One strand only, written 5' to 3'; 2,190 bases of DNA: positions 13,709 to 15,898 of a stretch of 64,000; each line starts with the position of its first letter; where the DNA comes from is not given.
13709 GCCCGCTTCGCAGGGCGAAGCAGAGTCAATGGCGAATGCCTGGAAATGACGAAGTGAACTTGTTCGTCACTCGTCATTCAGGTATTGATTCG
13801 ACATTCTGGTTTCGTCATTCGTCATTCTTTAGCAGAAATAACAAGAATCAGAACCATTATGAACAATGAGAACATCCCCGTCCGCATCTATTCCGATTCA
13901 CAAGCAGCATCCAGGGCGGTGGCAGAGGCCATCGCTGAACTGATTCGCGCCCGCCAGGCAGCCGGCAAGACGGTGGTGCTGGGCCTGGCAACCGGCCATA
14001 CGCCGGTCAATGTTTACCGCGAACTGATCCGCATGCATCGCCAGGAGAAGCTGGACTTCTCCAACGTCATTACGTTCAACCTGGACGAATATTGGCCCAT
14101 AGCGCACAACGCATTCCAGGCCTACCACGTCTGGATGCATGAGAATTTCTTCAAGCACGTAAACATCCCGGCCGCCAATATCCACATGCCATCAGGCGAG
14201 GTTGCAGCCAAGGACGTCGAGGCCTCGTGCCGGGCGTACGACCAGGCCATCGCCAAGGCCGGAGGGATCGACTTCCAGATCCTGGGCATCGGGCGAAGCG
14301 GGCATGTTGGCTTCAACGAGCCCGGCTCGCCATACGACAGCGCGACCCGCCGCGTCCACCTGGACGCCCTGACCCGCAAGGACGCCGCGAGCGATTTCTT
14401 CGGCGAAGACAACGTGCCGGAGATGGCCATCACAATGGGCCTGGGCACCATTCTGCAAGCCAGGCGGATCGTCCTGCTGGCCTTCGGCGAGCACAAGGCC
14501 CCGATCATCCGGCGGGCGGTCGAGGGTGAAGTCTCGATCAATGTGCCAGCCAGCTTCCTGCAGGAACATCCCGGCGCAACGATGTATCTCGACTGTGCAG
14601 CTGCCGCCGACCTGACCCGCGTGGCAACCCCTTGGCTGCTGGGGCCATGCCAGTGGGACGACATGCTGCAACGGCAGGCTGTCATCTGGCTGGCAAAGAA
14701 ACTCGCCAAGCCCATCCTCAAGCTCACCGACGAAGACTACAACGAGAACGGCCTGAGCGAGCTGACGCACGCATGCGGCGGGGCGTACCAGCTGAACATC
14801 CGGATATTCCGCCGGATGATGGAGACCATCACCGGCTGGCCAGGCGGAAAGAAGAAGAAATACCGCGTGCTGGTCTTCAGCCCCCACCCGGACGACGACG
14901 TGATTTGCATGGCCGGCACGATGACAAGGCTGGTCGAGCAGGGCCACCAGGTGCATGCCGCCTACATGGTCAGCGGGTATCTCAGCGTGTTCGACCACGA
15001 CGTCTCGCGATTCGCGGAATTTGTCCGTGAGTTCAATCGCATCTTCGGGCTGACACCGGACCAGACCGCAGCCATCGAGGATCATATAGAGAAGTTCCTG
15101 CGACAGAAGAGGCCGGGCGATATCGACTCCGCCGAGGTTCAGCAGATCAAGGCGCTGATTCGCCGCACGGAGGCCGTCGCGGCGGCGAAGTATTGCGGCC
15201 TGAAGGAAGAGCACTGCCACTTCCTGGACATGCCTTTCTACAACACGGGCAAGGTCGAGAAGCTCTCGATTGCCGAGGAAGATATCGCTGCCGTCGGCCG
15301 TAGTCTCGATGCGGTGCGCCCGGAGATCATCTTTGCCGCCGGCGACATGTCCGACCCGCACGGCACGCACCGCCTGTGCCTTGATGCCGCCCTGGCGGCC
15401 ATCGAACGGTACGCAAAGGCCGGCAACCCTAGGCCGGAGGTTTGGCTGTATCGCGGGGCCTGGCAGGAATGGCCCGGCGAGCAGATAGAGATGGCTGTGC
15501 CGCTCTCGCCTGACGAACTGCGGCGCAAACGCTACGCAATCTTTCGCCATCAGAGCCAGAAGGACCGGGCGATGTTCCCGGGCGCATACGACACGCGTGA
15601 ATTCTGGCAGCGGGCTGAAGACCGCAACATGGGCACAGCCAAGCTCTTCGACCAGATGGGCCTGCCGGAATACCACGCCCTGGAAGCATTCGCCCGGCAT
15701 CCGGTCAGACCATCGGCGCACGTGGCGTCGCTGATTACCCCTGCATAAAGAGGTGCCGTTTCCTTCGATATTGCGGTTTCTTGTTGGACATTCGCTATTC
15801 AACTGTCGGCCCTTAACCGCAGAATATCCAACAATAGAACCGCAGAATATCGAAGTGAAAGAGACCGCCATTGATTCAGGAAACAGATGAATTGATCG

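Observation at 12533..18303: Candidate amino-sugar salvage/catabolic locus: orphan MalK-like ATPase, NagB-LmbE fusion, NDP-sugar pyrophosphorylase, GalK-like anomeric kinase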

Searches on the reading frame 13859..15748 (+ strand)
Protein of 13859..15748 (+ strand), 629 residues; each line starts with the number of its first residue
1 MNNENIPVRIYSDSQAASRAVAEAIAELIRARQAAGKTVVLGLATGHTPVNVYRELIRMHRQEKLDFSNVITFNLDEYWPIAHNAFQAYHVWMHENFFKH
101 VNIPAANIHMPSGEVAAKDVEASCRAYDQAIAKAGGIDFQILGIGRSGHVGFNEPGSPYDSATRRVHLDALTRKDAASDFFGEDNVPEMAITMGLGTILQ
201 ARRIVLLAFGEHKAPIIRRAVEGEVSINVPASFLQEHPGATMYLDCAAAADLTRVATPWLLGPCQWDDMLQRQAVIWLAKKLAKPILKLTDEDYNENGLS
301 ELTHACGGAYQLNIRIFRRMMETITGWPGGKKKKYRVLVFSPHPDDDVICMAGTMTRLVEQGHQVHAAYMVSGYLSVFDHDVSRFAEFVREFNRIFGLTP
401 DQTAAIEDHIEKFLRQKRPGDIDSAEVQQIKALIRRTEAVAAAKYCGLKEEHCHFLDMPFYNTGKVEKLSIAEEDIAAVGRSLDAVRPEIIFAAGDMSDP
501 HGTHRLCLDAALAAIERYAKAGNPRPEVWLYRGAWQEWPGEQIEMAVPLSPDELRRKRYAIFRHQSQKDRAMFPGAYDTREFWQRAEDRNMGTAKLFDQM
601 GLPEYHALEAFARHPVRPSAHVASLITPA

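Call 4: search_protein_families(library=pfam, proteins=[window:13859-15748:+])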
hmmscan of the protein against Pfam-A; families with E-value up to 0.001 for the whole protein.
window:13859-15748:+ (629 aa): 2 families
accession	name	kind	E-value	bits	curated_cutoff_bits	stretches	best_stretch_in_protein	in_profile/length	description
PF01182.26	Glucosamine_iso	-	4.5e-25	89.3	27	1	13-240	2-222/225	Glucosamine-6-phosphate isomerases/6-phosphogluconolactonase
PF02585.22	PIG-L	-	3.1e-18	67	28.2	1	338-514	1-128/129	GlcNAc-PI de-N-acetylase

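Call 5: search_protein_families(library=ncbifam, proteins=[window:13859-15748:+])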
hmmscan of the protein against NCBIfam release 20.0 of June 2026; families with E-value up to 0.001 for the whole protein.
window:13859-15748:+ (629 aa): 10 families
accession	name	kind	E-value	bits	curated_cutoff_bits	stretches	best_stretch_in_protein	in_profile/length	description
NF002557.0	PRK02122.1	subfamily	3.7e-279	927.4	384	1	3-613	26-649/653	glucosamine-6-phosphate deaminase-like protein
NF001684.0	PRK00443.1-4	subfamily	3.8e-78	262.6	326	1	9-253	4-242/260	glucosamine-6-phosphate deaminase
TIGR00502.1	nagB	equivalog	2.7e-74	249.8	236.9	1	14-253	9-248/259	glucosamine-6-phosphate deaminase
NF001685.0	PRK00443.1-5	equivalog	5.6e-51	173.3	513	1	21-252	16-247/266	glucosamine-6-phosphate deaminase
NF001682.0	PRK00443.1-1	equivalog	1.5e-50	172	528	1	20-248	11-230/262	glucosamine-6-phosphate deaminase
NF007291.0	PRK09762.1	equivalog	6.5e-36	124.1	271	1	12-240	10-229/236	galactosamine-6-phosphate isomerase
NF009022.0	PRK12358.1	equivalog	7.8e-33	114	247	1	31-252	22-237/239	glucosamine-6-phosphate deaminase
TIGR01198.1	pgl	equivalog_domain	2.5e-20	73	124.45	1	10-251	1-233/234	6-phosphogluconolactonase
TIGR04001.1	thiol_BshB1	equivalog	5.2e-08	32.9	182.5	1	336-409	3-75/226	bacillithiol biosynthesis deacetylase BshB1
TIGR04000.1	thiol_BshB2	equivalog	0.0005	19.8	195.25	0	337-368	3-34/217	bacillithiol biosynthesis deacetylase BshB2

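Call 8: search_solved_structures(query=window:13859-15748:+, max_evalue=0.01)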
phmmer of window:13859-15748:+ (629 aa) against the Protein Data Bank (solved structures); distinct sequences matched with E-value up to 0.01: 25.
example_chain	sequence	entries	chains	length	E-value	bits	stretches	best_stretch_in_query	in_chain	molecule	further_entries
2bkv_A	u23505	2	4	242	3.9e-55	190.8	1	32-249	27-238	GLUCOSAMINE-6-PHOSPHATE DEAMINASE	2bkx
1cd5_A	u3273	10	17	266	2.1e-46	162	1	22-252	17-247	PROTEIN (GLUCOSAMINE 6-PHOSPHATE DEAMINASE) | GLUCOSAMINE 6-PHOSPHATE DEAMINASE | GLUCOSAMINE-6-PHOSPHATE DEAMINASE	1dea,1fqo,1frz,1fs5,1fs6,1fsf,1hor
1jt9_A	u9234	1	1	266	1.6e-45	159.1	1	22-252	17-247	Glucosamine-6-Phosphate deaminase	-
5hj5_A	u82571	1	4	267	7.4e-44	153.6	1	14-252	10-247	Glucosamine-6-phosphate deaminase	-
4r7t_A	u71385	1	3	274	8e-44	153.4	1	14-252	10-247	Glucosamine-6-phosphate deaminase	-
1ne7_A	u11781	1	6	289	3.9e-43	151.2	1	15-252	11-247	Glucosamine-6-phosphate isomerase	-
7lqn_A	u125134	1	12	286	9.2e-42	146.6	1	14-252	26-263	Glucosamine-6-phosphate deaminase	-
2ri0_A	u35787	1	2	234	1.1e-41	146.4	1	39-250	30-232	Glucosamine-6-phosphate deaminase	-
2ri1_A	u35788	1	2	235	1.1e-41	146.4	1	39-250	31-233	Glucosamine-6-phosphate deaminase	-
3hn6_A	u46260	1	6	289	1.1e-41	146.4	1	16-252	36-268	Glucosamine-6-phosphate deaminase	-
7lqm_A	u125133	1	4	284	3.6e-39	138.1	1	29-252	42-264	Glucosamine-6-phosphate deaminase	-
6nbg_A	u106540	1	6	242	2.7e-19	72.4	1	35-253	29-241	Glucosamine-6-phosphate deaminase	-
3tx2_A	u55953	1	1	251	2.6e-13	52.7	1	8-252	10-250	Probable 6-phosphogluconolactonase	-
3oc6_A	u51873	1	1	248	8.5e-09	37.8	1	13-251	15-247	6-phosphogluconolactonase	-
4tm7_A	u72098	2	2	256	9.9e-09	37.5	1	13-251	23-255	6-phosphogluconolactonase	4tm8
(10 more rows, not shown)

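Call 67: find_related_loci(query=A2, collection=metagenome_contigs, flank=10000)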
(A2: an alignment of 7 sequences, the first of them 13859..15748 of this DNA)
Query A2 (629 aa) in metagenome_contigs; peptide patterns used: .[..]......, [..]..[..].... (x = any residue, [..] = any of these).
600 stretches matched a pattern (row limit reached: there are more); 591 encode a relative of the query (tblastn E <= 1e-3); the best 80 are kept; 80 distinct loci.
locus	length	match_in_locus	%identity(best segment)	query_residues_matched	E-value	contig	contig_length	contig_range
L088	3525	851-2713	70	4-624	0e+0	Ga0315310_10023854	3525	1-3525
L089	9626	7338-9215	69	1-626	0e+0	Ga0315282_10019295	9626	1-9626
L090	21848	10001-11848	66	1-616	0e+0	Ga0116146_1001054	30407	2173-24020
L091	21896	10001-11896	58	4-619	0e+0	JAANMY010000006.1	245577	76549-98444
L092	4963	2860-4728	57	4-614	0e+0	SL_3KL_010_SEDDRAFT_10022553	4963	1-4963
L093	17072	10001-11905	57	4-613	0e+0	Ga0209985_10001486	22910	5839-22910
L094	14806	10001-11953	56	2-613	0e+0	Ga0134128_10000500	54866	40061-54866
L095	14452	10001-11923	57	4-613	0e+0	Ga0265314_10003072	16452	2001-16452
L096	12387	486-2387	58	4-614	0e+0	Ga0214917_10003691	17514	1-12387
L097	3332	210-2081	56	4-614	0e+0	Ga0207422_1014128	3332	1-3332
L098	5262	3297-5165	56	4-613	0e+0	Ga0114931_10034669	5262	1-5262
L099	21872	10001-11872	54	4-614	0e+0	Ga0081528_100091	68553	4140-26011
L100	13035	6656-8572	55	4-622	0e+0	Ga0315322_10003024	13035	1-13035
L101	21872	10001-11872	54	4-614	0e+0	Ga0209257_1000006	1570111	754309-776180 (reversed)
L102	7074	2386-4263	55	4-613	0e+0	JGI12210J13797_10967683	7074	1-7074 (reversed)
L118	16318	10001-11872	53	4-614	0e+0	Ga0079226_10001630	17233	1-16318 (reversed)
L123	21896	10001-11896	54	4-616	0e+0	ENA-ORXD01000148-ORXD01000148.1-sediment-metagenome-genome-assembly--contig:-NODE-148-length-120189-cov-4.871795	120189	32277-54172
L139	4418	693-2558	52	4-614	0e+0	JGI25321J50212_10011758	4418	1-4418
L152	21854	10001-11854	51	4-613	0e+0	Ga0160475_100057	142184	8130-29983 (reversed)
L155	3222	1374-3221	52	4-605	0e+0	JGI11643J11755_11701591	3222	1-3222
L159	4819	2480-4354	51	4-617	0e+0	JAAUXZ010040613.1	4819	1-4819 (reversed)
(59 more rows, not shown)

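Call 70: search_protein_families(library=ncbifam, proteins=[L155:42-1232:-, L123:8100-8918:-, L092:1589-2602:-, L152:12020-14086:+, L118:8750-9886:-, L100:8582-9694:-, L139:2606-4162:+, L159:1500-2249:-], max_evalue=0.00001)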
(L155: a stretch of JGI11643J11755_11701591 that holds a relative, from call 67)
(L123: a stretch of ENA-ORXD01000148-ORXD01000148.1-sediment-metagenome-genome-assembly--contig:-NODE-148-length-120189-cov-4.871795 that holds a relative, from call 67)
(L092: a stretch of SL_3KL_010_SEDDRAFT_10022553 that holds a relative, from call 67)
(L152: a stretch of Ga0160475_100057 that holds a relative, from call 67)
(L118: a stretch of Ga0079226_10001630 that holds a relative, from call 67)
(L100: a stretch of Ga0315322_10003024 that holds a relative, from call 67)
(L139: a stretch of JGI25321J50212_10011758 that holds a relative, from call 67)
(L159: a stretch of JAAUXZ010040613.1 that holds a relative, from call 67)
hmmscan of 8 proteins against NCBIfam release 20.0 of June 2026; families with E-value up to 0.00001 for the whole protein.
L155:42-1232:- (396 aa): 14 families
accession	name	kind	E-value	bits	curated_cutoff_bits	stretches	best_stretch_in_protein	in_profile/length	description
NF007149.0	PRK09585.3-4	equivalog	1.3e-167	557.6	616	1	5-395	2-398/399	anhydro-N-acetylmuramic acid kinase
NF007148.0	PRK09585.3-2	equivalog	7.4e-114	380.4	387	1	14-378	3-364/386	anhydro-N-acetylmuramic acid kinase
NF007151.0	PRK09585.3-6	equivalog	1.8e-97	326.6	599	1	10-391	3-393/396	anhydro-N-acetylmuramic acid kinase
NF007142.0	PRK09585.2-1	equivalog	5e-93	312.1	435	1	22-378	6-361/384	anhydro-N-acetylmuramic acid kinase AnmK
NF007139.0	PRK09585.1-3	equivalog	3.2e-90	302.9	367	1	21-377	5-348/370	anhydro-N-acetylmuramic acid kinase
NF007146.0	PRK09585.2-6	equivalog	6.1e-86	288.6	440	1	23-376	4-345/391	anhydro-N-acetylmuramic acid kinase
NF007143.0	PRK09585.2-2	equivalog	2.8e-81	273.3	533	1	23-370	4-352/382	anhydro-N-acetylmuramic acid kinase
NF007138.0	PRK09585.1-1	equivalog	1.7e-69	234.7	588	1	23-378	7-346/370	anhydro-N-acetylmuramic acid kinase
NF007141.0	PRK09585.1-5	equivalog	1.3e-68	231.6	352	1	22-379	6-347/370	anhydro-N-acetylmuramic acid kinase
NF007150.0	PRK09585.3-5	equivalog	3.2e-59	200.9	585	1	23-375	6-361/393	anhydro-N-acetylmuramic acid kinase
NF007140.0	PRK09585.1-4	equivalog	7e-58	196.6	605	1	12-374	6-357/382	anhydro-N-acetylmuramic acid kinase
NF007144.0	PRK09585.2-3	equivalog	1.1e-57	195.8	436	1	21-377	7-336/358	anhydro-N-acetylmuramic acid kinase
NF007145.0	PRK09585.2-5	equivalog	6.5e-57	193.5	514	1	23-370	4-349/379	anhydro-N-acetylmuramic acid kinase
NF007147.0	PRK09585.3-1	equivalog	4.5e-50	170.7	822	1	22-379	3-344/393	anhydro-N-acetylmuramic acid kinase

L123:8100-8918:- (272 aa): 10 families
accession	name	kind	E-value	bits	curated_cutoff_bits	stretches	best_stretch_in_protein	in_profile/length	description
NF003915.0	PRK05441.1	subfamily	2.6e-113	378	168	1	4-267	4-268/300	N-acetylmuramic acid 6-phosphate etherase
NF009222.0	PRK12570.1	subfamily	6.8e-101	337.1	255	1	15-258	22-265/307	N-acetylmuramic acid 6-phosphate etherase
TIGR00274.1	TIGR00274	equivalog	1.4e-96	323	302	1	12-261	7-256/291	N-acetylmuramic acid 6-phosphate etherase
NF001484.0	PRK00331.1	subfamily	3.4e-08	32.3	381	1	126-236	328-436/601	isomerizing glutamine--fructose-6-phosphate transaminase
TIGR03127.2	RuMP_HxlB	equivalog_domain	5.7e-08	32.8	160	1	128-216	69-159/178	6-phospho-3-hexuloisomerase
TIGR01135.1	glmS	equivalog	8.5e-08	31.1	418.05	1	125-237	332-442/607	glutamine--fructose-6-phosphate transaminase (isomerizing)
NF008458.0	PRK11337.1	equivalog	2.1e-07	30.2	378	1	130-183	187-240/293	MurR/RpiR family transcriptional regulator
NF002805.0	PRK02947.1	subfamily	1.4e-06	27.7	135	1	40-172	17-148/247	sugar isomerase domain-containing protein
NF040776.2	AlsR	equivalog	6.7e-06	25.2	400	0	129-182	174-227/279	transcriptional repressor AlsR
NF041755.1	RuMP_HxlAB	equivalog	8.8e-06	24.9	500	0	129-220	286-376/391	bifunctional 3-hexulose-6-phosphate synthase/6-phospho-3-hexuloisomerase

L092:1589-2602:- (337 aa): 13 families
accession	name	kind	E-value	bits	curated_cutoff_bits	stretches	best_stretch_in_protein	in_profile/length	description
TIGR00744.1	ROK_glcA_fam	subfamily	3.2e-64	217.2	260.35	1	13-322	2-309/318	ROK family glucokinase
NF047937.1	TransRegNagC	equivalog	5.7e-35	121.3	650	1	6-320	77-382/399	DNA-binding transcriptional regulator NagC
NF049930.1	TransRegMlc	equivalog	2.2e-30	106.3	530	1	96-323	172-391/405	sugar metabolism global transcriptional regulator Mlc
NF003461.0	PRK05082.1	subfamily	3.3e-30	105.5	283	1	13-321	5-286/291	N-acetylmannosamine kinase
NF045551.1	GK_Pyrobac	equivalog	1.3e-29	103.4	500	1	13-320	4-279/294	ATP-dependent glucokinase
NF007251.0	PRK09698.1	equivalog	1.7e-28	99.8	253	1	8-325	5-300/304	allose kinase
NF007108.0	PRK09557.1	equivalog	9.4e-28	97.4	443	1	13-323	5-301/303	fructokinase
NF047821.1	NactlManKinNanK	equivalog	5.6e-26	91.7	450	1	12-320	4-285/288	N-acetylmannosamine kinase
NF009835.0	PRK13310.1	equivalog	7.7e-24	84.5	380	1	14-292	5-273/303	N-acetylglucosamine kinase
NF042998.1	bglucokin_BglK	equivalog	1.2e-20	73.9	550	1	11-278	3-249/291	beta-glucoside kinase BglK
NF045942.1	PolPhglucPhase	equivalog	6.4e-13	49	250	1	13-174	4-157/242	polyphosphate--glucose phosphotransferase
NF045550.1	FrctkaseScrK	equivalog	1e-09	38.3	400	1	85-176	76-162/293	fructokinase ScrK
NF009836.0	PRK13311.1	equivalog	1.3e-08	34.4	551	1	14-173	5-160/256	N-acetyl-D-glucosamine kinase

L152:12020-14086:+ (688 aa): 1 family
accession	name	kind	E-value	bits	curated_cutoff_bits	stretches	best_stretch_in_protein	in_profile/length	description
NF041654.1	GlcNAcase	equivalog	2.2e-07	29.7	1000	1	9-166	5-149/732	beta-N-acetylglucosaminidase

L118:8750-9886:- (378 aa): 1 family
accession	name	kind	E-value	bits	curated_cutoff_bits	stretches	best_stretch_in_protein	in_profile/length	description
NF046061.1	NagX_SO_3504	equivalog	6.7e-52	176.8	480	1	20-378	26-369/369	transmembrane glucosamine N-acetyltransferase NagX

L100:8582-9694:- (370 aa): 0 families

L139:2606-4162:+ (518 aa): 0 families

L159:1500-2249:- (249 aa): 10 families
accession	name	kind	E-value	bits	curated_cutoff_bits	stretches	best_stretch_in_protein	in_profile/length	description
NF041397.1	TranRegGlpR_Halo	equivalog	2.6e-43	148.5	300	1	1-248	1-249/253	HTH-type transcriptional regulator GlpR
NF008154.0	PRK10906.1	equivalog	2e-32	112.5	331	1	4-248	4-249/252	DeoR/GlpR family transcriptional regulator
NF040890.1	trans_reg_YgbI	equivalog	5.9e-31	107.9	400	1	1-248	1-249/253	DNA-binding transcriptional repressor YgbI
NF007961.0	PRK10681.1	equivalog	2.1e-28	99.4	244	1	3-248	5-250/252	DNA-binding transcriptional repressor DeoR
NF040755.1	AgaR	equivalog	3.6e-26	91.8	260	1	5-247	6-252/256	transcriptional repressor AgaR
NF010034.0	PRK13509.1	equivalog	3.9e-26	91.9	244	1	2-247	2-247/251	HTH-type transcriptional regulator UlaR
NF007753.1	PRK10434.1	equivalog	9.2e-25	87.7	350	1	3-247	3-249/253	glucitol operon DNA-binding transcriptional repressor SrlR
NF040887.2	trans_reg_YciT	exception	3.3e-23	82.6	450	1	5-235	3-230/246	DNA-binding transcriptional regulator YciT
NF007720.0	PRK10411.1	equivalog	7.9e-23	81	259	1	2-231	1-233/243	L-fucose operon activator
NF007316.0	PRK09802.1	equivalog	2.4e-22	79.4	351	1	4-242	16-258/269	DeoR family transcriptional regulator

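Call 71: search_protein_families(library=pfam, proteins=[L155:42-1232:-, L123:8100-8918:-, L092:1589-2602:-, L152:12020-14086:+, L118:8750-9886:-, L100:8582-9694:-, L139:2606-4162:+, L159:1500-2249:-], max_evalue=0.00001)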
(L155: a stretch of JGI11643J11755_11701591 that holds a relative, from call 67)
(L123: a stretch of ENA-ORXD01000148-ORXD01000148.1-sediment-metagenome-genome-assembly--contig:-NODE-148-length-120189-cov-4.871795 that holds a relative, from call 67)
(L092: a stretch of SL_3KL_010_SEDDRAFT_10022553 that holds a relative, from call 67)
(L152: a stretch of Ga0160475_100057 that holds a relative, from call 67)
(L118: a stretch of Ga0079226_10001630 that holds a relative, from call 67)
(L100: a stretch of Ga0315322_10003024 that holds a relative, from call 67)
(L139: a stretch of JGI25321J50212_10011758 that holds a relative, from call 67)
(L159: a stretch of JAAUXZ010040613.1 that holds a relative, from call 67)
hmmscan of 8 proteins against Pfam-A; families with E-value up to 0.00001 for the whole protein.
L155:42-1232:- (396 aa): 1 family
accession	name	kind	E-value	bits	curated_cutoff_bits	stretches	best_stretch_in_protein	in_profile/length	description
PF03702.20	AnmK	-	7.8e-86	288.9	24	1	23-375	4-343/367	Anhydro-N-acetylmuramic acid kinase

L123:8100-8918:- (272 aa): 4 families
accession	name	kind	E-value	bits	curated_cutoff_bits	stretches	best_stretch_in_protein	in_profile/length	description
PF22645.1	GKRP_SIS_N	-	4.9e-20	71.8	27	1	49-153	3-111/113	Glucokinase regulatory protein N-terminal SIS domain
PF01380.27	SIS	-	1.3e-12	48.1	25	1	125-209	47-129/131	SIS domain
PF13580.11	SIS_2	-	3.3e-07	30.9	27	1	42-166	15-138/138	SIS domain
PF22198.1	GKRP_SIS_2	-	1.2e-06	28.8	27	1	47-104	6-63/191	Glucokinase regulatory protein, second SIS domain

L092:1589-2602:- (337 aa): 1 family
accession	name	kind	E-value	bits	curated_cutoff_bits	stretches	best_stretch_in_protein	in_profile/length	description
PF00480.26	ROK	-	3.5e-58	197.9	22.9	1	12-320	2-290/294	ROK family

L152:12020-14086:+ (688 aa): 3 families
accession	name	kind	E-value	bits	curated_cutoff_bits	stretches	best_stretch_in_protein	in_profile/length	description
PF00728.28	Glyco_hydro_20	-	1.6e-97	327.4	22.3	1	160-494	1-347/348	Glycosyl hydrolase family 20, catalytic domain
PF02838.20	Glyco_hydro_20b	-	6.4e-12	46.7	26.1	1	23-156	2-123/124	Glycosyl hydrolase family 20, domain 2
PF14845.11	Glycohydro_20b2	-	4.8e-10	40.7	27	1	90-139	78-130/130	beta-acetyl hexosaminidase like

L118:8750-9886:- (378 aa): 0 families

L100:8582-9694:- (370 aa): 2 families
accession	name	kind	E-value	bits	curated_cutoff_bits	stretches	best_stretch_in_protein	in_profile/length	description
PF06439.18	3keto-disac_hyd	-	1.1e-25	91.2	26.8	1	167-367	12-187/187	3-keto-disaccharide hydrolase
PF14534.12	DUF4440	-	3.4e-14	53.6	25.2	1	32-138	1-106/107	Domain of unknown function (DUF4440)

L139:2606-4162:+ (518 aa): 1 family
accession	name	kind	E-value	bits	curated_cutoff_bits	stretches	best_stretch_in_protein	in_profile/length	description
PF02638.21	GHL10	-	1.3e-75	254.8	27.9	1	40-358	1-310/311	Glycosyl hydrolase-like 10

L159:1500-2249:- (249 aa): 3 families
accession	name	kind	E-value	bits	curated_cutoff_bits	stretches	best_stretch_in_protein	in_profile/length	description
PF00455.28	DeoRC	-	9.1e-40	136.7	31.8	1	75-230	4-159/160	DeoR C terminal sensor domain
PF08220.18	HTH_DeoR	-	7.2e-13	48.5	21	1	6-58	1-53/57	DeoR-like helix-turn-helix domain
PF08279.18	HTH_11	-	5e-06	26.7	25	0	6-47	1-43/55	HTH domain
